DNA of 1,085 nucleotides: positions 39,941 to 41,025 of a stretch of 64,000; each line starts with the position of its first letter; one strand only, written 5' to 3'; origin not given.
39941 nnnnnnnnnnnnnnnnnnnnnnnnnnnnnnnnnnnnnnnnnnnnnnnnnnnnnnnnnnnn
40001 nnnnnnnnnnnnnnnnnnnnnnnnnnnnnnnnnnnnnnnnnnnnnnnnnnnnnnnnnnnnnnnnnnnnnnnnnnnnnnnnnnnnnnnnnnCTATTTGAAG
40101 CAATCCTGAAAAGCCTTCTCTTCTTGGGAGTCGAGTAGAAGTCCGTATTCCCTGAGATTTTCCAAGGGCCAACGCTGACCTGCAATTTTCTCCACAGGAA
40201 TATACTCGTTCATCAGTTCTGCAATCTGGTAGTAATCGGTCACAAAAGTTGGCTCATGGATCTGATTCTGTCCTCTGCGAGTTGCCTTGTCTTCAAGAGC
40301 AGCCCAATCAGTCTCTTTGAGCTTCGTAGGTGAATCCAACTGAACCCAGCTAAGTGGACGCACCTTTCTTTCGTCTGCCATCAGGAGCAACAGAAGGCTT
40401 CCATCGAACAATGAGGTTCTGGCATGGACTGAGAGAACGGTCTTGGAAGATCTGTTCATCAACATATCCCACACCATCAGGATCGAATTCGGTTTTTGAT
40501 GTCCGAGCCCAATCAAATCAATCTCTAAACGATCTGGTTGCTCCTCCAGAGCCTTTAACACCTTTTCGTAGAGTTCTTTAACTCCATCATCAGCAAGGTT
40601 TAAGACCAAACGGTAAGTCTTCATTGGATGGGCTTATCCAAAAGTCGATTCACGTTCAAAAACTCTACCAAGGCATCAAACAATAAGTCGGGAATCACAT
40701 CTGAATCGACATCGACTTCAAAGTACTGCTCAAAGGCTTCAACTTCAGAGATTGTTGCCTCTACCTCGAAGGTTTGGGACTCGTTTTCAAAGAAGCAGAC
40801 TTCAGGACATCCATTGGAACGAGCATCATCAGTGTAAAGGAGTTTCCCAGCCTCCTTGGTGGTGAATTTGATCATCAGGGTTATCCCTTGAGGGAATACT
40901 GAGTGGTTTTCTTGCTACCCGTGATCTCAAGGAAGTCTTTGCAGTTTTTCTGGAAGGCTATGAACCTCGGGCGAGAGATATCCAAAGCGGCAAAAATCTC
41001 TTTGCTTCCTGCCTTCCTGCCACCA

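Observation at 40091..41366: Three-gene operon of unknown function: coiled-coil/wHTH-like, highly acidic 84-aa, and degenerate ClpP-like proteins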

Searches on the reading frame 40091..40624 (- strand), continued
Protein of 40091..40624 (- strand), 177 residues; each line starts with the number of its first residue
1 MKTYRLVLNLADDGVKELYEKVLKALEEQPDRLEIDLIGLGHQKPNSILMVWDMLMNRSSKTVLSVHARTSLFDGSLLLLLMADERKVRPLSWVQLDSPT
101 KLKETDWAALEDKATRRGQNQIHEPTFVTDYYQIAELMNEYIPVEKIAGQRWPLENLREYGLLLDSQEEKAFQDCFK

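Call 91: search_protein_families(library=pfam, proteins=[P0050, P0065, P0093, P0053, P0060, P0085, P0088, P0090, P0024, P0036], max_evalue=0.01)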
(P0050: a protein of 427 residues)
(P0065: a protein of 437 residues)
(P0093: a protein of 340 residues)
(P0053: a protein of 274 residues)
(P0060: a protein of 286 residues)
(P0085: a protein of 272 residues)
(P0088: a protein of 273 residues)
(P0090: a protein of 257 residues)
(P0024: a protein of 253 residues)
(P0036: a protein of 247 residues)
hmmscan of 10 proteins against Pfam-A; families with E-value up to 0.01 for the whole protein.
P0050 (427 aa): 0 families

P0065 (437 aa): 0 families

P0093 (340 aa): 0 families

P0053 (274 aa): 0 families

P0060 (286 aa): 0 families

P0085 (272 aa): 0 families

P0088 (273 aa): 3 families
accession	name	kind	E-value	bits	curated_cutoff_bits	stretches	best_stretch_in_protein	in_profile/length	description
PF13384.12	HTH_23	-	4.7e-05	23.5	24.6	1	18-60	7-48/50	Homeodomain-like domain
PF00196.25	GerE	-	0.00023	21.2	23.5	1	14-59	3-48/57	Bacterial regulatory proteins, luxR family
PF08281.18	Sigma70_r4_2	-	0.0071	16.4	25.7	0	13-55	10-53/54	Sigma-70, region 4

P0090 (257 aa): 5 families
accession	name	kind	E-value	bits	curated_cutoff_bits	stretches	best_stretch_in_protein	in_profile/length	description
PF13384.12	HTH_23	-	0.00017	21.8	24.6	1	2-40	3-41/50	Homeodomain-like domain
PF08281.18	Sigma70_r4_2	-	0.0014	18.7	25.7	1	8-44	17-54/54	Sigma-70, region 4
PF04545.22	Sigma70_r4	-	0.0021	18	24.1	1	14-44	18-48/50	Sigma-70, region 4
PF01381.28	HTH_3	-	0.0029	18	23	0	14-63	7-55/55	Helix-turn-helix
PF13542.12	HTH_Tnp_ISL3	-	0.0085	16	27.4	0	1-38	12-48/51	Helix-turn-helix domain of transposase family ISL3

P0024 (253 aa): 0 families

P0036 (247 aa): 0 families

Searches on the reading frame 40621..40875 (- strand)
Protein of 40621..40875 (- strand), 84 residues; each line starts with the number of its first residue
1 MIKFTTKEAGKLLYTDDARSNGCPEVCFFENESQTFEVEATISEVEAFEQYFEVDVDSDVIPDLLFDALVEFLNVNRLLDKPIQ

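Call 5: search_protein_families(library=pfam, proteins=[window:40621-40875:-], max_evalue=0.1)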
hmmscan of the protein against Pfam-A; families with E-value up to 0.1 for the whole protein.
window:40621-40875:- (84 aa): 0 families

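Call 7: search_protein_families(library=ncbifam, proteins=[window:40621-40875:-], max_evalue=1)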
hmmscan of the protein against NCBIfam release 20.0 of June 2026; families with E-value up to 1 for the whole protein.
window:40621-40875:- (84 aa): 0 families

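Call 8: search_protein_families(library=phrogs, proteins=[window:40621-40875:-], max_evalue=1)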
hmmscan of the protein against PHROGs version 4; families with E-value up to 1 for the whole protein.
window:40621-40875:- (84 aa): 0 families

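Call 9: search_protein_families(library=padloc, proteins=[window:40621-40875:-], max_evalue=1)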
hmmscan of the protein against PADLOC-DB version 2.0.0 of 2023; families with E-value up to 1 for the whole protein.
window:40621-40875:- (84 aa): 0 families

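Call 70: search_dna_similar(query=window:40621-40875:-, collection=phages, mode=protein, max_evalue=0.1)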
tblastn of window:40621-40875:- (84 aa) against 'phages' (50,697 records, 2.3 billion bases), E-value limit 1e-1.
No match.

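Call 71: search_dna_similar(query=window:40621-40875:-, collection=plasmids, mode=protein, max_evalue=0.1)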
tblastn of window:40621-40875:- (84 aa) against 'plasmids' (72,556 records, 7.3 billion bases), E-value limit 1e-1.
No match.

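Call 94: search_solved_structures(query=A7, max_evalue=10, show_alignments=2)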
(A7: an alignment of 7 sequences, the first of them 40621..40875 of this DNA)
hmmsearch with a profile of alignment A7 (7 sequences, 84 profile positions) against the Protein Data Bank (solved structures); distinct sequences matched with E-value up to 10: 0.

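Call 95: search_protein_families(library=pfam, alignment_id=A7, max_evalue=1)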
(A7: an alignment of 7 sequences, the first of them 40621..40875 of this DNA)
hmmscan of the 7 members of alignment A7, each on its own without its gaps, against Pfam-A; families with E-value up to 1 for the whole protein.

A. member 1, window:40621-40875:- (84 aa): 1 family
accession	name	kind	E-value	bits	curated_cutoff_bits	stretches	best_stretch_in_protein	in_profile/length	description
PF10992.13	Epiplasmin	-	0.14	12.7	30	1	44-79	32-67/83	Epiplasmin protein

B. families by the number of members that match (of 7 scanned): 5 families
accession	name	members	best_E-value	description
PF09346.15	SMI1_KNR4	1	0.072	SMI1 / KNR4 family (SUKH-1)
PF13732.12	DrrA1-3_C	1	0.093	ATP-binding protein DrrA1-3-like, C-terminal domain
PF10992.13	Epiplasmin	1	0.14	Epiplasmin protein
PF00726.22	IL10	1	0.18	Interleukin 10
PF18299.6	R2K_2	1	0.19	ATP-grasp domain, R2K clade family 2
